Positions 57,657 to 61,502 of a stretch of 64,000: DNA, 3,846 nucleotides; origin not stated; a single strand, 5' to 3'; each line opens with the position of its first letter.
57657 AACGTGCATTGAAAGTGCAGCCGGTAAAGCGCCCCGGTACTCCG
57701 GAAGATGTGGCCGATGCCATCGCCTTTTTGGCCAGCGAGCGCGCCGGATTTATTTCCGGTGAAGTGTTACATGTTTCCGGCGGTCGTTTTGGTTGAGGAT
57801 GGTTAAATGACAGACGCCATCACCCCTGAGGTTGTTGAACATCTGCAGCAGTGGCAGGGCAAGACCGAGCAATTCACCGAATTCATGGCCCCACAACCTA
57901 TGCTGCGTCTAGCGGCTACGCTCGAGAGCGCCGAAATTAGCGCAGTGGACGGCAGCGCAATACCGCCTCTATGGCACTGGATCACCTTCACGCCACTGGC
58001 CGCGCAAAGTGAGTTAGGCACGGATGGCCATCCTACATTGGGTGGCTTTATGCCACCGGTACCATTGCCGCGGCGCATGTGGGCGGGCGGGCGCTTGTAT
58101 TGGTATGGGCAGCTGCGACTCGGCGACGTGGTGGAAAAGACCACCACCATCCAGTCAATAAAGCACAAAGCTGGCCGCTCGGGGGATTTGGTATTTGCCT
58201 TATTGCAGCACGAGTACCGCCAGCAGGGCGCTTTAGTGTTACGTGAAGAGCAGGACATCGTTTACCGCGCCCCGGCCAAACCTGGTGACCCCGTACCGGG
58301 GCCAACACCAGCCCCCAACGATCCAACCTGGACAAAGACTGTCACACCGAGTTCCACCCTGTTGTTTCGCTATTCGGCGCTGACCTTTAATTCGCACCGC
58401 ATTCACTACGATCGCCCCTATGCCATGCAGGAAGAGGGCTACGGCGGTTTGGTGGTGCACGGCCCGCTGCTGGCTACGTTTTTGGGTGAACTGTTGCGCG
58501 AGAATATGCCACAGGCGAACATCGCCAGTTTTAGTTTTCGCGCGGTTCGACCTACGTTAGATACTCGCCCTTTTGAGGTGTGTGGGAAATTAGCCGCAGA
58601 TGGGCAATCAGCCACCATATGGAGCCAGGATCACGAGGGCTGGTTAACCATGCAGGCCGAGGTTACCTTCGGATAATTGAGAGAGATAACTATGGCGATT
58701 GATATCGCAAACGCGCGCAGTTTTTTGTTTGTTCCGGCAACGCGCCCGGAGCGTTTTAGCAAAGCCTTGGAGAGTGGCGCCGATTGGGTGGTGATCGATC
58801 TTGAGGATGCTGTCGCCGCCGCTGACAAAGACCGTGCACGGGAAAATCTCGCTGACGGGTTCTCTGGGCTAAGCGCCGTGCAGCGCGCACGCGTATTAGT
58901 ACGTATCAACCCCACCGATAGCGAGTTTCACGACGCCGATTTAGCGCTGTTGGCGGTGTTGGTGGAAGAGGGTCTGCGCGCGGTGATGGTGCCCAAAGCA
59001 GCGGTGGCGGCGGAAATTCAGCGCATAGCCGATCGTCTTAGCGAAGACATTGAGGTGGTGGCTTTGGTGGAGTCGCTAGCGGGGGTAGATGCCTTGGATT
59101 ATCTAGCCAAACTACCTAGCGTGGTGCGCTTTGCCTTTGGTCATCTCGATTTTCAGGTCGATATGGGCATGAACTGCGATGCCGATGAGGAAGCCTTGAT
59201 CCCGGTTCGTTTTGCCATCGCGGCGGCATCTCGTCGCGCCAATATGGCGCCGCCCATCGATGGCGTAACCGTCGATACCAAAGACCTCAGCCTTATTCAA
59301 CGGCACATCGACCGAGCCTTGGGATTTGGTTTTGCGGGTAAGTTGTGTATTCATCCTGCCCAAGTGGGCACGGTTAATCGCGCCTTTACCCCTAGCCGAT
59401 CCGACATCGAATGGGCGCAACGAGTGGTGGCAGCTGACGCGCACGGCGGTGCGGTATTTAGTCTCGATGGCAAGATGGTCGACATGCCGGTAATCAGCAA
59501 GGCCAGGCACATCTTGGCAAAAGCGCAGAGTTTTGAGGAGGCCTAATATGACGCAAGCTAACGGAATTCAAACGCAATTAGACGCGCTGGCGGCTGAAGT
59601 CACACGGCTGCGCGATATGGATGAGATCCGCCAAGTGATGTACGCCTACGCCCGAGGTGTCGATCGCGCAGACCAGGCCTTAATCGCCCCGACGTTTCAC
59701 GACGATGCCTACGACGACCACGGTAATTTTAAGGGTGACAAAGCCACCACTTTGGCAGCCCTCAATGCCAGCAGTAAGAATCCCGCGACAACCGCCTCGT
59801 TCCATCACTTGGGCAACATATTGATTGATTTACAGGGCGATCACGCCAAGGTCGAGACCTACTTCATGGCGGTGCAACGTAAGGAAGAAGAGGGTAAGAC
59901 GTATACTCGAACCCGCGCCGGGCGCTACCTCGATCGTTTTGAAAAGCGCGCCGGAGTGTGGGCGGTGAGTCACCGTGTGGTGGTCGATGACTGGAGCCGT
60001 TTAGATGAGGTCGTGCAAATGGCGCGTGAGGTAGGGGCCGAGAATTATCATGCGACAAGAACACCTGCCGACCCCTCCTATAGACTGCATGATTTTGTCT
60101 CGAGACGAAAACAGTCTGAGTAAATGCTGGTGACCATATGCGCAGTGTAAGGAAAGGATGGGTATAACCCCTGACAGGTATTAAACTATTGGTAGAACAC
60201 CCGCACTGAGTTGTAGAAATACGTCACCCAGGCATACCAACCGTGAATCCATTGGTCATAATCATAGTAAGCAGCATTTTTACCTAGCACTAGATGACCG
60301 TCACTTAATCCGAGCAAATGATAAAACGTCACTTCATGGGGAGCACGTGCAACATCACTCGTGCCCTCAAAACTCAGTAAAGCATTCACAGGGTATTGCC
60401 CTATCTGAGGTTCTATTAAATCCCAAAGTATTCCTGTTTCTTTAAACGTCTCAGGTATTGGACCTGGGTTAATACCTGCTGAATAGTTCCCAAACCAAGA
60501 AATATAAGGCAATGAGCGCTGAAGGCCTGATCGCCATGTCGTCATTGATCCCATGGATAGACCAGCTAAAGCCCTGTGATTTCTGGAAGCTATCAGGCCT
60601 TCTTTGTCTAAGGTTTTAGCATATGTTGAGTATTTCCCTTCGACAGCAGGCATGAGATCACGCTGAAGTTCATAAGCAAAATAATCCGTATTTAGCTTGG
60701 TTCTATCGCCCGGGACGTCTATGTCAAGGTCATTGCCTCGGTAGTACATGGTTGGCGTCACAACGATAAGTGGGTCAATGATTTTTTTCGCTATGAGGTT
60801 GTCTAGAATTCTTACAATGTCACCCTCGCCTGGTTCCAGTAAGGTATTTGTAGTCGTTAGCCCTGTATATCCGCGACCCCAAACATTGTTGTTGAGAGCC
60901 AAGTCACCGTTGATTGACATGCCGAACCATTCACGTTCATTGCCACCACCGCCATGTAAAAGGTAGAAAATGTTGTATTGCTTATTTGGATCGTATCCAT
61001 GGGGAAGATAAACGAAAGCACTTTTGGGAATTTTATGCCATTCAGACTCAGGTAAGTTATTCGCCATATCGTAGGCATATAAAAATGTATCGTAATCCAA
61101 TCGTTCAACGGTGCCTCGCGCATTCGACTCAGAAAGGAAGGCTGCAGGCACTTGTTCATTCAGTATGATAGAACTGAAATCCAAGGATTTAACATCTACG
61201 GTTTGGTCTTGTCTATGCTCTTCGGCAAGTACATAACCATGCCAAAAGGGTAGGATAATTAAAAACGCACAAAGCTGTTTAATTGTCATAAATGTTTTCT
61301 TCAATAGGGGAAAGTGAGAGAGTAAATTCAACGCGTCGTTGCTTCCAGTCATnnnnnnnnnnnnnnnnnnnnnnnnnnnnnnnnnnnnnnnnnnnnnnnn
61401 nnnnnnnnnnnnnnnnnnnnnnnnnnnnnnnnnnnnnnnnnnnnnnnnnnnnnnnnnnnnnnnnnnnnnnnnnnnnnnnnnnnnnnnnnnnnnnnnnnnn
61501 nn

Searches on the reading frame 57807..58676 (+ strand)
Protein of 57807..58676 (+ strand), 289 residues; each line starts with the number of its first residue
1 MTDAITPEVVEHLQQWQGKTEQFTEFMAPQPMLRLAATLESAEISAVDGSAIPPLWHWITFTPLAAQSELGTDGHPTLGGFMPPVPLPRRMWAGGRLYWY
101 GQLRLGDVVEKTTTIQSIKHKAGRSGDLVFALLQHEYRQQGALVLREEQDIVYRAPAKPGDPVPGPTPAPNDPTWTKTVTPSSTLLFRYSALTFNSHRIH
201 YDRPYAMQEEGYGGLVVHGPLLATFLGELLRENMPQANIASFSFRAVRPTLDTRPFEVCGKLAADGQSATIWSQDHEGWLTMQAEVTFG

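Call 56: search_protein_families(library=pfam, proteins=[window:57807-58676:+])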
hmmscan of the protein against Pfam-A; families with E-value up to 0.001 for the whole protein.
window:57807-58676:+ (289 aa): 2 families
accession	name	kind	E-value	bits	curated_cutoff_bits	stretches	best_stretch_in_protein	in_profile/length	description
PF13452.11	FAS1_DH_region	-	1e-07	32.6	22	1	70-145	57-130/132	FAS1-like, dehydratase domain region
PF01575.25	MaoC_dehydratas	-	0.00059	19.9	27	1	177-248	16-84/123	MaoC like domain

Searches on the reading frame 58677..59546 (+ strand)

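Call 56: search_protein_families(library=pfam, proteins=[window:58677-59546:+])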
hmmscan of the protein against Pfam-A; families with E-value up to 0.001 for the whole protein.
window:58677-59546:+ (289 aa): 2 families
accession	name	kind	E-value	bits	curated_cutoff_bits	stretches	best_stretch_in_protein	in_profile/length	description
PF03328.21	HpcH_HpaI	-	1.2e-36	126.5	25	1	14-227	1-221/221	HpcH/HpaI aldolase/citrate lyase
PF15617.12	C-C_Bond_Lyase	-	2.4e-14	53.7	28.4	1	205-286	236-318/320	C-C_Bond_Lyase of the TIM-Barrel fold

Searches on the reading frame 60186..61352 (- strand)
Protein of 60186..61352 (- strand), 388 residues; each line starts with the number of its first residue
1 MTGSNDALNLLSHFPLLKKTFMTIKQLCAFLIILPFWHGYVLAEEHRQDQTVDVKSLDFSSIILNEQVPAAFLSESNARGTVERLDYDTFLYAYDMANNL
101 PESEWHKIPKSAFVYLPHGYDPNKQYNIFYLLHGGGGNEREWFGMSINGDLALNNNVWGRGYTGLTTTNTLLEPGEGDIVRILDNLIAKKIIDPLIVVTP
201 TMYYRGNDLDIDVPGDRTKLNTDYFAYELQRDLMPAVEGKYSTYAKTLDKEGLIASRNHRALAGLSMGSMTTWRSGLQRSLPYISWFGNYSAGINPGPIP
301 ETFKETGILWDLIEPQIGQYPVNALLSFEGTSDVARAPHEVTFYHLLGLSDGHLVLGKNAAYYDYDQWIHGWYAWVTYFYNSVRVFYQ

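Call 56: search_protein_families(library=pfam, proteins=[window:60186-61352:-])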
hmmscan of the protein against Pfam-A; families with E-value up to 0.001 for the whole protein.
window:60186-61352:- (388 aa): 1 family
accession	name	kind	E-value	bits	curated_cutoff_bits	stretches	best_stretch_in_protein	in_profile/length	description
PF00756.26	Esterase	-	4.2e-07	30.4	22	1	112-270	10-127/251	Putative esterase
